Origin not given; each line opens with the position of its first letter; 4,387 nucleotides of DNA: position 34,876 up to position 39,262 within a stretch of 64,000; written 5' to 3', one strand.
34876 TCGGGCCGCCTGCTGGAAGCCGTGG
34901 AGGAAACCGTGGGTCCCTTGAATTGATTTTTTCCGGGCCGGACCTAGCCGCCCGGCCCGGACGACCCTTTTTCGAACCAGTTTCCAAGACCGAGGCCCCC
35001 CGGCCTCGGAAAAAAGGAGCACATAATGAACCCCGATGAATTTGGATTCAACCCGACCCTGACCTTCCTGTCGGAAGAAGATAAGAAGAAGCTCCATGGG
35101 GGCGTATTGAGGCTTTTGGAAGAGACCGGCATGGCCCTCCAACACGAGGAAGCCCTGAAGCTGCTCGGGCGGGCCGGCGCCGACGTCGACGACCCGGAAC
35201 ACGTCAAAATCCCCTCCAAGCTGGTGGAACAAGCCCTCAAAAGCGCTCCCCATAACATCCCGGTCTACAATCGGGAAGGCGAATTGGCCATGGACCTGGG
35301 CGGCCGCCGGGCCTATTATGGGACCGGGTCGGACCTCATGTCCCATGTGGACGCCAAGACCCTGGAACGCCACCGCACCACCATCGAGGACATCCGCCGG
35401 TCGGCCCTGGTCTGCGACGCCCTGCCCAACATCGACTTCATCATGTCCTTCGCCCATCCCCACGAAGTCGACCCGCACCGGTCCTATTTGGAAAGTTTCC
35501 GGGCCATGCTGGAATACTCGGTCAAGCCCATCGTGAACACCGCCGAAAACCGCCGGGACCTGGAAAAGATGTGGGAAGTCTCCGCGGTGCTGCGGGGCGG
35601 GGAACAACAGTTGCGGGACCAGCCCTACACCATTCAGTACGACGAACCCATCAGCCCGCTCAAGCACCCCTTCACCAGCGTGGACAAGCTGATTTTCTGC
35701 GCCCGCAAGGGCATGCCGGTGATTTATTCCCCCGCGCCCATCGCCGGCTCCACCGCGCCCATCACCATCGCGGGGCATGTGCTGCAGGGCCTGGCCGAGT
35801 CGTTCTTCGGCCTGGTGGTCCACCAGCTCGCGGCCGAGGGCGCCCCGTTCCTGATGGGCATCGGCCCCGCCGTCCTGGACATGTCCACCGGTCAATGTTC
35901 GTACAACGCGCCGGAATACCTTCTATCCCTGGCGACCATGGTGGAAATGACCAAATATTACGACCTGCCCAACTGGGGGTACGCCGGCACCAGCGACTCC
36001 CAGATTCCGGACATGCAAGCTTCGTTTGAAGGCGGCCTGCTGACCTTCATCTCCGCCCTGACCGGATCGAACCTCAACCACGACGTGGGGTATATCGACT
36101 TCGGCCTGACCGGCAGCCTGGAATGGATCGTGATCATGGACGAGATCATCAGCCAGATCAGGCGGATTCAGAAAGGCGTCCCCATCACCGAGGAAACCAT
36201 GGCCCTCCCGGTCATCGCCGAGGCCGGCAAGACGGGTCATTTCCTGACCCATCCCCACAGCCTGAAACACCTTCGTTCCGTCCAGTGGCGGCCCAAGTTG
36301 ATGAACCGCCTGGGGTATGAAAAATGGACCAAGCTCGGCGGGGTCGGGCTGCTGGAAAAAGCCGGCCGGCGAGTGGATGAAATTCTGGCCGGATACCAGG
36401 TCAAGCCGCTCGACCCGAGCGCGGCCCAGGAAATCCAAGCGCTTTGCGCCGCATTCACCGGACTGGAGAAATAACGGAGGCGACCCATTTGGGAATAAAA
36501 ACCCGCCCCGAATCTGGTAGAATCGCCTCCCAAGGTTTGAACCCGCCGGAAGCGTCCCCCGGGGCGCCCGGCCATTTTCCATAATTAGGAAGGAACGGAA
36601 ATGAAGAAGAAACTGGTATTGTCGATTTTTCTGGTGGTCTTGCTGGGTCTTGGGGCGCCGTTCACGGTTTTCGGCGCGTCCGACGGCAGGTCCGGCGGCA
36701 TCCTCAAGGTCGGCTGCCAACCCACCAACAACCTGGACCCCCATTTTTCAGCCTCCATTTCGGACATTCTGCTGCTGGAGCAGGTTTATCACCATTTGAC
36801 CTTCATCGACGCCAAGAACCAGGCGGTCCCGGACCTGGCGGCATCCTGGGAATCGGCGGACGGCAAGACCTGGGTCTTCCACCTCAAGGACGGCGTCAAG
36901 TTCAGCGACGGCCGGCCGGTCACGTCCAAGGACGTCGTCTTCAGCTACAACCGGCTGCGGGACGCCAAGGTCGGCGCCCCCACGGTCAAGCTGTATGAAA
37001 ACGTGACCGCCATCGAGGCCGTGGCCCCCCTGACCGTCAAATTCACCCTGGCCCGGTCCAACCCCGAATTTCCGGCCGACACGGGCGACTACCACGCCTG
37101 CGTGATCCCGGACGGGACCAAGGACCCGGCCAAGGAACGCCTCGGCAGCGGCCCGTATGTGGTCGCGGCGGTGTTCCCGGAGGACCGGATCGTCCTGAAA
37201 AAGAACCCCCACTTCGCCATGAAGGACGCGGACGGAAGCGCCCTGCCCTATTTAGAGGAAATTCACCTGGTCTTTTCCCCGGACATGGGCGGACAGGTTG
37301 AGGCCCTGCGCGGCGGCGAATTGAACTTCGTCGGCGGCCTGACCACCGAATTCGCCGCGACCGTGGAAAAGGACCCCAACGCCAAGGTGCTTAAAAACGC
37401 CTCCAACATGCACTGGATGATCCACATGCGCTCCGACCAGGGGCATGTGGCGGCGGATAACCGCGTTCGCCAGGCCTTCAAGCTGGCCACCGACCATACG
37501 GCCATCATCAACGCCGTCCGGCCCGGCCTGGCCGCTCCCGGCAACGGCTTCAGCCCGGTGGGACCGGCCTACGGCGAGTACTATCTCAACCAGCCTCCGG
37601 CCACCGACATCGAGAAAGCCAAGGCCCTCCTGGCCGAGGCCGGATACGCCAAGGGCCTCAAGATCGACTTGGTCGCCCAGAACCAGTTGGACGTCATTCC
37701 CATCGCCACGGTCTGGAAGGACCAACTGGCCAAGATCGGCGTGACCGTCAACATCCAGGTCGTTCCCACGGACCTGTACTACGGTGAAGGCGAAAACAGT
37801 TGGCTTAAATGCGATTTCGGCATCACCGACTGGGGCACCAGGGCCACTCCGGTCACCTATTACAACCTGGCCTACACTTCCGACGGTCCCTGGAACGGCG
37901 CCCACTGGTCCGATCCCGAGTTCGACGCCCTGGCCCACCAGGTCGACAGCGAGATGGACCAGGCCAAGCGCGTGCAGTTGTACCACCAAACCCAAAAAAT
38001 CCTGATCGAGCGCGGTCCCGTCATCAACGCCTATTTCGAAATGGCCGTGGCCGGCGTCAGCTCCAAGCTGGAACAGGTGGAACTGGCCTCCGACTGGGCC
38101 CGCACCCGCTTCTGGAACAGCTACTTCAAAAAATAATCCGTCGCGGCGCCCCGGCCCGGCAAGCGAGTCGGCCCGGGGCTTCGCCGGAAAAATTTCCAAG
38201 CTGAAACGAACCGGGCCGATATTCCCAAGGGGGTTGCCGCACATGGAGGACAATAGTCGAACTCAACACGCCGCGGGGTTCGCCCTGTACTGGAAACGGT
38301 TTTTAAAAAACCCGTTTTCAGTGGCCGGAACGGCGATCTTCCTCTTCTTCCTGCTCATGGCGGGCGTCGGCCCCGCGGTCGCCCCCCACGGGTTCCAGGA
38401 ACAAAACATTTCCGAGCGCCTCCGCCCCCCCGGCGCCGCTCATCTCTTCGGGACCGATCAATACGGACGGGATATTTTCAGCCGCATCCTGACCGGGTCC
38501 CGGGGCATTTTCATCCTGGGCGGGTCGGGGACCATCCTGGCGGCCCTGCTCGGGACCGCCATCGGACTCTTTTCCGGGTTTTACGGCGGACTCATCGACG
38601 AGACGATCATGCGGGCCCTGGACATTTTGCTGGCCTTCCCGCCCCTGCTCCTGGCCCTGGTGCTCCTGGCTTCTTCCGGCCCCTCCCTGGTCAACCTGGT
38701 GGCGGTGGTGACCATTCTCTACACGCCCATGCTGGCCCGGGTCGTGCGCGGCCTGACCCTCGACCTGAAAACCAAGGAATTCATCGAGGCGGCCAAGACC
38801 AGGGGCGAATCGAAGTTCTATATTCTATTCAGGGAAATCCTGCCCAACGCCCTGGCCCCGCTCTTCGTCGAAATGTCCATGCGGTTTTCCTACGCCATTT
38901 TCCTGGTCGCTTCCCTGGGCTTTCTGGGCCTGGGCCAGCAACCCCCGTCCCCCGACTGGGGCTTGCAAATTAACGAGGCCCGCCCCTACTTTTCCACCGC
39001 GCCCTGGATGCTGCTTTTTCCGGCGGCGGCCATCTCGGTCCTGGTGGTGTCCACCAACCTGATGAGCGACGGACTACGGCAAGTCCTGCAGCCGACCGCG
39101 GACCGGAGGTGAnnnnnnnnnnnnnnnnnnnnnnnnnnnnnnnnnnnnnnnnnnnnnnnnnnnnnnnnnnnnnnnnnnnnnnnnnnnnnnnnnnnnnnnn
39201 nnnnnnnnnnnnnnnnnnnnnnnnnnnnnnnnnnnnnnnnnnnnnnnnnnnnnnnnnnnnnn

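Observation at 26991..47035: Corrinoid/MttB methyl-transfer machinery interleaved with a THF-dependent histidine-utilisation set: candidate pathway for an N-methylated histidine-type betaine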

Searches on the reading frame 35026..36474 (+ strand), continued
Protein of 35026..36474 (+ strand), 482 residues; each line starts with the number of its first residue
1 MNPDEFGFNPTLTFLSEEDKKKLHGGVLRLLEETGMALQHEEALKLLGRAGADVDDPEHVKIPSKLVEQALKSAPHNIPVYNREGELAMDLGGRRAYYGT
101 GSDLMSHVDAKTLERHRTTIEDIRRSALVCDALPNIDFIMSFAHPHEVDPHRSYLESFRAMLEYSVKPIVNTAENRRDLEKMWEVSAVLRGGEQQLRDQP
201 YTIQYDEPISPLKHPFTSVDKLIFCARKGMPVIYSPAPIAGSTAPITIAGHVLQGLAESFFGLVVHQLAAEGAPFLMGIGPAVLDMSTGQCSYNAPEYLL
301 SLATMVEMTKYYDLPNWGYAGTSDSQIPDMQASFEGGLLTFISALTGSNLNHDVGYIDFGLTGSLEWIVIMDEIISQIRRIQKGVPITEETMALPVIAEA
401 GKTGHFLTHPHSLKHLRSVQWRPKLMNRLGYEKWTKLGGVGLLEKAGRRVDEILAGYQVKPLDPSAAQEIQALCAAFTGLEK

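Call 55: search_protein_families(library=pfam, proteins=[L031:1610-2923:+, L031:2991-4025:+, L040:2926-4506:+, L040:6488-7927:-, L063:11432-12208:-, L037:14817-16151:-, L071:7275-8315:+, L070:9107-9916:+, L056:10261-11457:-, L065:5069-5962:-], max_evalue=0.001)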
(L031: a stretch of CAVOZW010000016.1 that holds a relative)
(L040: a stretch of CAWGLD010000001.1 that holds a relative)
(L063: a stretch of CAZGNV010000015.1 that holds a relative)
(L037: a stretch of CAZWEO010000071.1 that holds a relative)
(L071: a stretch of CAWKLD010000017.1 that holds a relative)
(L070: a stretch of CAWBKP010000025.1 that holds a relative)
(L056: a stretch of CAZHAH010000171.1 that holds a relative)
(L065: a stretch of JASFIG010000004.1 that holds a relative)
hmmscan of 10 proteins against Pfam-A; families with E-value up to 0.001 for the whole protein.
L031:1610-2923:+ (438 aa): 1 family
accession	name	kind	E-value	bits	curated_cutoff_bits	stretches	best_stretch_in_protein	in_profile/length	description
PF00155.27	Aminotran_1_2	-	1.8e-68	231.8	19.7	1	82-425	2-360/361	Aminotransferase class I and II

L031:2991-4025:+ (345 aa): 5 families
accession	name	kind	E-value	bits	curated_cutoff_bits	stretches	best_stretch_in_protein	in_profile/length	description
PF08240.17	ADH_N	-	1.4e-25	89.9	23.5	1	28-135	3-100/104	Alcohol dehydrogenase GroES-like domain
PF00107.32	ADH_zinc_N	-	9.5e-25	87.5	31.8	1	176-303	1-126/129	Zinc-binding dehydrogenase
PF16912.11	Glu_dehyd_C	-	6.9e-09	35.9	34.9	1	155-329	20-200/211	Glucose dehydrogenase C-terminus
PF00890.30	FAD_binding_2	-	6.9e-05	22.6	20.4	1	168-225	1-62/414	FAD binding domain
PF01262.27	AlaDh_PNT_C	-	0.00015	21.7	23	1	168-223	30-87/214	Alanine dehydrogenase/PNT, C-terminal domain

L040:2926-4506:+ (527 aa): 4 families
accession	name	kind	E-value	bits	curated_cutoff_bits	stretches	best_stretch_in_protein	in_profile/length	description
PF00977.27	His_biosynth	-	2.1e-45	155.4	23.6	1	218-506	1-227/228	Histidine biosynthesis protein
PF00117.34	GATase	-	2.7e-21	76.5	22.8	1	4-197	2-187/190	Glutamine amidotransferase class-I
PF01174.25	SNO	-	1.1e-11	45.4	27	1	10-197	6-183/188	SNO glutamine amidotransferase family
PF07685.20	GATase_3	-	0.00086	19.4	27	0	23-102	24-112/196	CobB/CobQ-like glutamine amidotransferase domain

L040:6488-7927:- (480 aa): 1 family
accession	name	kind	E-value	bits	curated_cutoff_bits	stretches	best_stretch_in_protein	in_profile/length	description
PF00144.29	Beta-lactamase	-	9.7e-24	84.6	27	1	169-457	3-307/329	Beta-lactamase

L063:11432-12208:- (259 aa): 2 families
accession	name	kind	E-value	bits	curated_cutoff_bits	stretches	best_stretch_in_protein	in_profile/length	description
PF00378.25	ECH_1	-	2.1e-61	207.9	27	1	14-257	5-249/251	Enoyl-CoA hydratase/isomerase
PF16113.10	ECH_2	-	6.4e-31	108.5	27.2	1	16-189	2-179/335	Enoyl-CoA hydratase/isomerase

L037:14817-16151:- (445 aa): 6 families
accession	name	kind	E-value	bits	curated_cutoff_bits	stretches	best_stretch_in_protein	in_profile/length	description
PF01266.30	DAO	-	7.8e-48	164.2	27.9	1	6-398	1-353/353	FAD dependent oxidoreductase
PF07992.20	Pyr_redox_2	-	3.4e-06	27.1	26.1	0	180-229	189-237/291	Pyridine nucleotide-disulphide oxidoreductase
PF00070.33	Pyr_redox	-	7.4e-06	26.8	22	0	178-214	44-81/82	Pyridine nucleotide-disulphide oxidoreductase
PF01134.28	GIDA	-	7.1e-05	22.5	22.1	0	192-231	113-152/391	Glucose inhibited division protein A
PF04820.20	Trp_halogenase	-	0.00012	21.5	21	1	169-241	153-226/458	Tryptophan halogenase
PF13450.12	NAD_binding_8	-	0.00087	20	21.9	0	9-40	1-32/68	NAD(P)-binding Rossmann-like domain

L071:7275-8315:+ (347 aa): 1 family
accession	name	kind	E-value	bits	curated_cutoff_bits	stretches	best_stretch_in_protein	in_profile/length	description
PF01297.22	ZnuA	-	7e-79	265.4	29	1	60-345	1-263/263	Zinc-uptake complex component A periplasmic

L070:9107-9916:+ (270 aa): 1 family
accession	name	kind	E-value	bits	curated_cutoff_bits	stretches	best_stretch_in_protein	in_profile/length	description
PF00950.22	ABC-3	-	7.4e-74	249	20.1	1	8-259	3-254/258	ABC 3 transport family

L056:10261-11457:- (399 aa): 1 family
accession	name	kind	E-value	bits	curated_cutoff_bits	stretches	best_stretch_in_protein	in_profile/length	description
PF00202.27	Aminotran_3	-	6.9e-127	423.9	30.5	1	15-397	3-403/403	Aminotransferase class-III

L065:5069-5962:- (298 aa): 1 family
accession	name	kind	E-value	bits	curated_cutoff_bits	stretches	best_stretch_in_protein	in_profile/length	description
PF01261.30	AP_endonuc_2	-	2.3e-20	73.8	31.1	1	36-273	1-244/249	Xylose isomerase-like TIM barrel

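Call 68: search_solved_structures(query=L056:2663-4543:+, max_evalue=1e-10)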
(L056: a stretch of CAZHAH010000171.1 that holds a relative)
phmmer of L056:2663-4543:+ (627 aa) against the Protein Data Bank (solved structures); distinct sequences matched with E-value up to 1e-10: 9.
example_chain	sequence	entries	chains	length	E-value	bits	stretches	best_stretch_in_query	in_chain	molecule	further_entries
1aor_A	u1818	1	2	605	1.8e-96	327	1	3-616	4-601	ALDEHYDE FERREDOXIN OXIDOREDUCTASE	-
1b25_A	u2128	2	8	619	1e-91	311.2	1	5-623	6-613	PROTEIN (FORMALDEHYDE FERREDOXIN OXIDOREDUCTASE) | FORMALDEHYDE FERREDOXIN OXIDOREDUCTASE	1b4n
9g7j_A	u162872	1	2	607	1.1e-90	307.9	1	5-616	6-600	Aldehyde ferredoxin oxidoreductase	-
9mqx_D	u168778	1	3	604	1.2e-90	307.7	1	4-617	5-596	Aldehyde:ferredoxin oxidoreductase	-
8c0z_A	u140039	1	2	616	2.6e-84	286.8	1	6-616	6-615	Aldehyde:ferredoxin oxidoreductase,tungsten-containing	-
9q1t_A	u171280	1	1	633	1.9e-77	264.1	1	6-620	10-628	Tungsten-dependent aldehyde oxidoreductase WOR83 from Haloferax volcanii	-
6x1o_A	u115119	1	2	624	1.9e-61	211.3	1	5-454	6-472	Formaldehyde:ferredoxin oxidoreductase wor5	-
6x6u_A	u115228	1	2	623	1.9e-61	211.3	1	5-454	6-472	Formaldehyde:ferredoxin oxidoreductase wor5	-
4z3w_A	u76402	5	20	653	7.6e-49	169.6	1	4-420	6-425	Benzoyl-CoA reductase, putative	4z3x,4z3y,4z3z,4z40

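Call 91: search_protein_families(library=ncbifam, proteins=[L005:18595-20076:+], max_evalue=0.001)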
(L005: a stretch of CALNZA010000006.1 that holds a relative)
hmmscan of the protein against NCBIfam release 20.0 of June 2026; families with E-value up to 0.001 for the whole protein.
L005:18595-20076:+ (494 aa): 8 families
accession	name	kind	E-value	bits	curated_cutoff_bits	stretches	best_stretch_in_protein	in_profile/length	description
NF006871.0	PRK09367.1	subfamily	5.2e-78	262.9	524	1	5-440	3-453/505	histidine ammonia-lyase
TIGR01225.1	hutH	equivalog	2.5e-73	247.3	539.15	1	7-439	2-449/506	histidine ammonia-lyase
TIGR04475.1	Phe_D_beta_mut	equivalog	4.2e-43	147.8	800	1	10-458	7-486/510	phenylalanine aminomutase (D-beta-phenylalanine forming)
NF041222.1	BagA_FevW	exception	5.5e-43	147.4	1000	2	8-157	3-153/529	bagremycin/ferroverdin biosynthesis tyrosine ammonia-lyase BagA/FevW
TIGR01226.1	phe_am_lyase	equivalog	9.2e-39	133.3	519.15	1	7-331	34-393/680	phenylalanine ammonia-lyase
TIGR03832.1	Tyr_2_3_mutase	equivalog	3.2e-38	131.5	501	2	8-159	1-152/507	tyrosine 2,3-aminomutase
NF053541.1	FlxA_rubin_TAL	equivalog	2.6e-36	125.1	700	2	14-159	2-146/498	flexirubin biosynthesis tyrosine ammonia-lyase FlxA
TIGR04473.1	taxol_Phe_23mut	exception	4.3e-12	45.1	1250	1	13-167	35-197/687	phenylalanine aminomutase (L-beta-phenylalanine forming)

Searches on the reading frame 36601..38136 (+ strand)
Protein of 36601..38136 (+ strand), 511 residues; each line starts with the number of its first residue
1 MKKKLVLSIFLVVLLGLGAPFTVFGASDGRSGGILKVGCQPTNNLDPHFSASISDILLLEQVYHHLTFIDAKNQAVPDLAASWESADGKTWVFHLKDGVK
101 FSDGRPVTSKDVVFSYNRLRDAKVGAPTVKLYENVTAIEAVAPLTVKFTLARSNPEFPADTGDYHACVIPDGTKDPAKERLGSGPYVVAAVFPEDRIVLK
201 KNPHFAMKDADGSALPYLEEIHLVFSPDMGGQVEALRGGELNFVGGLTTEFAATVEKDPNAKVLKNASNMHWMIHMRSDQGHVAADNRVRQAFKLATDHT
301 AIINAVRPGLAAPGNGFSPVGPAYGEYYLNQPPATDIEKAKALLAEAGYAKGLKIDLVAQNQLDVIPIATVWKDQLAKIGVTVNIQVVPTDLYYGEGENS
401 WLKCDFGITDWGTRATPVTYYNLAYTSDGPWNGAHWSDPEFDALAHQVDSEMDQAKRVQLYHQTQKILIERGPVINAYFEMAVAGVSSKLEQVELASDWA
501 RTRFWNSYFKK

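Call 3: search_protein_families(library=pfam, proteins=[window:36601-38136:+])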
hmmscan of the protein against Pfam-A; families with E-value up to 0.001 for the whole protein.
window:36601-38136:+ (511 aa): 1 family
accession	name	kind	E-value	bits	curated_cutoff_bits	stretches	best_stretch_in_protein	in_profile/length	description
PF00496.27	SBP_bac_5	-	1.2e-78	265.2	32.4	1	75-430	2-365/368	Bacterial extracellular solute-binding proteins, family 5 Middle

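Call 21: search_protein_families(library=ncbifam, proteins=[window:36601-38136:+], max_evalue=0.00001)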
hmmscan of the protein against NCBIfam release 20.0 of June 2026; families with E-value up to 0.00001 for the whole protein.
window:36601-38136:+ (511 aa): 11 families
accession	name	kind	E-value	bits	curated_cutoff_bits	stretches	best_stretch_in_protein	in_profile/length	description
NF045468.1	Opp5A_nikA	equivalog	3.3e-40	138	600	1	42-493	28-472/488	nickel ABC transporter substrate-binding protein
NF045467.1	Opp4A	equivalog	4.2e-33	114.4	650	2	178-497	205-545/556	oligopeptide ABC transporter substrate-binding protein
NF011684.0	PRK15104.1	equivalog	4.5e-30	104.9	947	2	42-130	49-137/543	oligopeptide ABC transporter substrate-binding protein OppA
NF011942.0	PRK15413.1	equivalog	1.9e-29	102.7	594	1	44-491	40-494/512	glutathione ABC transporter substrate-binding protein GsiB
TIGR04028.1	SBP_KPN_01854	hypoth_equivalog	1.9e-26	92.7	468.5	1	58-352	26-334/509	TIGR04028 family ABC transporter substrate-binding protein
NF043070.1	DppA_dipep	equivalog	8.5e-24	84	1005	1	72-475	71-501/535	dipeptide ABC transporter periplasmic-binding protein DppA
TIGR02294.1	nickel_nikA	equivalog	3.6e-23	81.9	393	1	44-422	18-412/501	nickel ABC transporter substrate-binding protein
NF007287.0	PRK09755.1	equivalog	3.1e-21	75.8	1098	2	56-131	57-133/535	ABC transporter substrate-binding protein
NF011689.0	PRK15109.1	equivalog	2e-18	66.4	560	1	46-476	48-506/547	ABC transporter substrate-binding protein SapA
NF010149.0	PRK13626.1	equivalog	7.3e-14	51.3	476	1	40-189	128-274/552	HTH-type transcriptional regulator SgrR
NF047575.1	opine_bind_CntA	exception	2.9e-13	49.2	800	1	60-354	63-365/535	staphylopine-dependent metal ABC transporter substrate-binding lipoprotein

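Call 79: search_solved_structures(query=window:36601-38136:+, max_evalue=1e-20)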
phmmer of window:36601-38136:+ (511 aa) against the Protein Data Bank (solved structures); distinct sequences matched with E-value up to 1e-20: 20.
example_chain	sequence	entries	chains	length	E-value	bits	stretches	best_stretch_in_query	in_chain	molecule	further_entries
5u4o_A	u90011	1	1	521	1e-34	123.2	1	25-470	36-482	ABC transporter substrate-binding protein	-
7kz8_A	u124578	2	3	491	1.3e-33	119.5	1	31-480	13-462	Peptide/nickel transport system substrate-binding protein AapF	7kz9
6hlx_A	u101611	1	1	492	8.8e-31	110.2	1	72-475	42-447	AgaA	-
8upi_A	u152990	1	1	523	1.7e-28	102.7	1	42-459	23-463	Peptide ABC transporter substrate-binding protein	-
1b05_A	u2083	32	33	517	1.6e-26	96.1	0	42-130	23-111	PERIPLASMIC OLIGOPEPTIDE-BINDING PROTEIN | PROTEIN (OLIGO-PEPTIDE BINDING PROTEIN) | PERIPLASMIC OLIGO-PEPTIDE BINDING PROTEIN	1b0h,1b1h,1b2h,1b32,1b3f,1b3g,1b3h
1uqw_A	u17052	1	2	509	1.4e-25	93.1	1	35-490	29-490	PUTATIVE BINDING PROTEIN YLIB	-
5isu_A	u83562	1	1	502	2e-25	92.5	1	25-490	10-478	Lmo0135 protein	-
9rd1_A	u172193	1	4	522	4.6e-25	91.3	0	42-130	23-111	Periplasmic oligopeptide-binding protein OppA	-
3tcf_A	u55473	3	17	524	4.7e-25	91.3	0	42-130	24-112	Periplasmic oligopeptide-binding protein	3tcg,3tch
6ofq_A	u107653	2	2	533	7.8e-23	84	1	30-508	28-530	Heme-binding protein A / AI-2 binding protein A | Heme-binding protein A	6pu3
2z23_A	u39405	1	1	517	8.8e-23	83.8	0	38-138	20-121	Periplasmic oligopeptide-binding protein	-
3tpa_A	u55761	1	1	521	9.8e-23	83.7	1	46-477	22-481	Heme-binding protein A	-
6tfq_A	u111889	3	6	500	5.8e-22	81.1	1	37-470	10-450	ABC transporter substrate-binding protein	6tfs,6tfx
4toz_A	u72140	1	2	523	1.3e-21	80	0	44-478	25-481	Periplasmic murein peptide-binding protein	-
3o9p_A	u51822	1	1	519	2.6e-21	78.9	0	44-478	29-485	Periplasmic murein peptide-binding protein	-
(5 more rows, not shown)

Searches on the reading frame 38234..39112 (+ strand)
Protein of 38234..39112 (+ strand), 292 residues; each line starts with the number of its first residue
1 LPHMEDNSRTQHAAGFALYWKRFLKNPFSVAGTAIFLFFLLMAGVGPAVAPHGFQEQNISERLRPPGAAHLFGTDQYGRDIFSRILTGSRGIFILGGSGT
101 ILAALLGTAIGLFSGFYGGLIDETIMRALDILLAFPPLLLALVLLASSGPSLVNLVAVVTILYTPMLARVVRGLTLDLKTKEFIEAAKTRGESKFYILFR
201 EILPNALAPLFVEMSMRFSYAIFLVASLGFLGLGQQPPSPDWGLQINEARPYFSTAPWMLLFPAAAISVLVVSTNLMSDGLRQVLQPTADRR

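Call 3: search_protein_families(library=pfam, proteins=[window:38234-39112:+])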
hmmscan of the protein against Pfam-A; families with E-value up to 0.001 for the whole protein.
window:38234-39112:+ (292 aa): 2 families
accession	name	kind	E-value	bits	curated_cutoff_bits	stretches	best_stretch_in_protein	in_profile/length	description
PF00528.27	BPD_transp_1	-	7.1e-29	101.3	26.4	1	107-287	1-180/184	Binding-protein-dependent transport system inner membrane component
PF12911.12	OppC_N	-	1.6e-11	44.3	23.9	1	18-66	5-53/53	N-terminal TM domain of oligopeptide transport permease C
